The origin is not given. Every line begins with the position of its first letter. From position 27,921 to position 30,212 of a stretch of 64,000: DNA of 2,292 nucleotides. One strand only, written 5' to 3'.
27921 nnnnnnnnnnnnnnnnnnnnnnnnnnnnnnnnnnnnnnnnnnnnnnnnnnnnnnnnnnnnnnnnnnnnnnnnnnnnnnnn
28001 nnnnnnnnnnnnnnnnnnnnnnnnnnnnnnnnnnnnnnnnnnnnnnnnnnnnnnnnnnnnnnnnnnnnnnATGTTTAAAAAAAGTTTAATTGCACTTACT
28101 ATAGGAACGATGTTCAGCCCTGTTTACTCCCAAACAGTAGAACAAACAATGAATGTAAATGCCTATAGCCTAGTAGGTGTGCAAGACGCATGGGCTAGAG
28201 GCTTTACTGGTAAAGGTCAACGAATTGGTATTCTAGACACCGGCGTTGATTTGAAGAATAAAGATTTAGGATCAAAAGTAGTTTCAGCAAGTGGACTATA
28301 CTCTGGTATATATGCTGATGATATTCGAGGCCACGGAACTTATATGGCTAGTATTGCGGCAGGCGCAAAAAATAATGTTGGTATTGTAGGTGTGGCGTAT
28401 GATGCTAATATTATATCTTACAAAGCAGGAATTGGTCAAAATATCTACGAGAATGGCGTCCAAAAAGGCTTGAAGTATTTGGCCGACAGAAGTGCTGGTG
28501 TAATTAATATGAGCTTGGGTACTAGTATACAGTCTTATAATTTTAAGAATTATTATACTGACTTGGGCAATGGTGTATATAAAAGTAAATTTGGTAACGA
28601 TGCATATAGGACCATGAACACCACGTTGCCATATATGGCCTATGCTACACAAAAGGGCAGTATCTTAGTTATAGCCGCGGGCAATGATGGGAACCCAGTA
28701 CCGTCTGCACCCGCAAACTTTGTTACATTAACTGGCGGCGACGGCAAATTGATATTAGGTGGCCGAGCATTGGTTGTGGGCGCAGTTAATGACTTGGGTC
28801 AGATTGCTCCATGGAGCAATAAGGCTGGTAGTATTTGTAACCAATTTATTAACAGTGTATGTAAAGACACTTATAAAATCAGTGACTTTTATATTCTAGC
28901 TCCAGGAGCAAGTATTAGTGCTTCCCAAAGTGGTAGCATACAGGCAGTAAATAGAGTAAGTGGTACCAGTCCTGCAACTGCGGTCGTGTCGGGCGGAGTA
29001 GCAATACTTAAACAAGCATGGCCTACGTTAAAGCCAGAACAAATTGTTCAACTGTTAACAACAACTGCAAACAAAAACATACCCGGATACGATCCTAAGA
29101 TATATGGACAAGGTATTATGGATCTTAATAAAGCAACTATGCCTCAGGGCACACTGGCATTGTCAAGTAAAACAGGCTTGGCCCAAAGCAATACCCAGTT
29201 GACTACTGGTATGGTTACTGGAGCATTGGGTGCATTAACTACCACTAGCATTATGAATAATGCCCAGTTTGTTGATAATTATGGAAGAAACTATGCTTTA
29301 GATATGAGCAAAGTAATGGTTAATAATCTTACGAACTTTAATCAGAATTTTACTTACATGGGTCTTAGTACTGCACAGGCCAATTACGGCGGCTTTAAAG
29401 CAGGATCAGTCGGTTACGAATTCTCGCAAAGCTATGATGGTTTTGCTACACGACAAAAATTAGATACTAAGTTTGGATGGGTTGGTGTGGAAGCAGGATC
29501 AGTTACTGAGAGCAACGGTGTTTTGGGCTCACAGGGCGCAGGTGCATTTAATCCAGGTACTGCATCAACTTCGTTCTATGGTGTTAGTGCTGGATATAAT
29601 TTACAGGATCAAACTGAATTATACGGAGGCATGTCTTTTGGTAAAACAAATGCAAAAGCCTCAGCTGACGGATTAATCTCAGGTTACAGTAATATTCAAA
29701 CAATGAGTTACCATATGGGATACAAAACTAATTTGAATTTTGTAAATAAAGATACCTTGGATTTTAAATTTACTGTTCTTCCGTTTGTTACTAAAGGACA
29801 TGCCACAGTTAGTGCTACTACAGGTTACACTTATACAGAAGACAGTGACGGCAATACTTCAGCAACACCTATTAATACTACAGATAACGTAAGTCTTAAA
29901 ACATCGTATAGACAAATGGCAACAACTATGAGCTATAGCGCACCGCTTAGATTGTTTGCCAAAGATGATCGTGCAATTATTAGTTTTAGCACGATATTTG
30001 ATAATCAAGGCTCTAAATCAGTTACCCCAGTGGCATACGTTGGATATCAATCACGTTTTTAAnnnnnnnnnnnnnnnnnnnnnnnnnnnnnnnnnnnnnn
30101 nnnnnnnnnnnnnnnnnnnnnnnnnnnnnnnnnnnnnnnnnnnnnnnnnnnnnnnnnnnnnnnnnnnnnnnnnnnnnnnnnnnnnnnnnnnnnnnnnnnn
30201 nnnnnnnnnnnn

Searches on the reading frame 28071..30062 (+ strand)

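Call 66: search_protein_families(library=pfam, proteins=[window:28071-30062:+], max_evalue=0.001)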
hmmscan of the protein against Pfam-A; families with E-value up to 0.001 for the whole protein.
window:28071-30062:+ (663 aa): 1 family
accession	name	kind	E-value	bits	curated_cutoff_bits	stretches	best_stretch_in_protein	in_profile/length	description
PF00082.27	Peptidase_S8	-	5.7e-39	134.6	21.8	1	47-348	1-288/288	Subtilase family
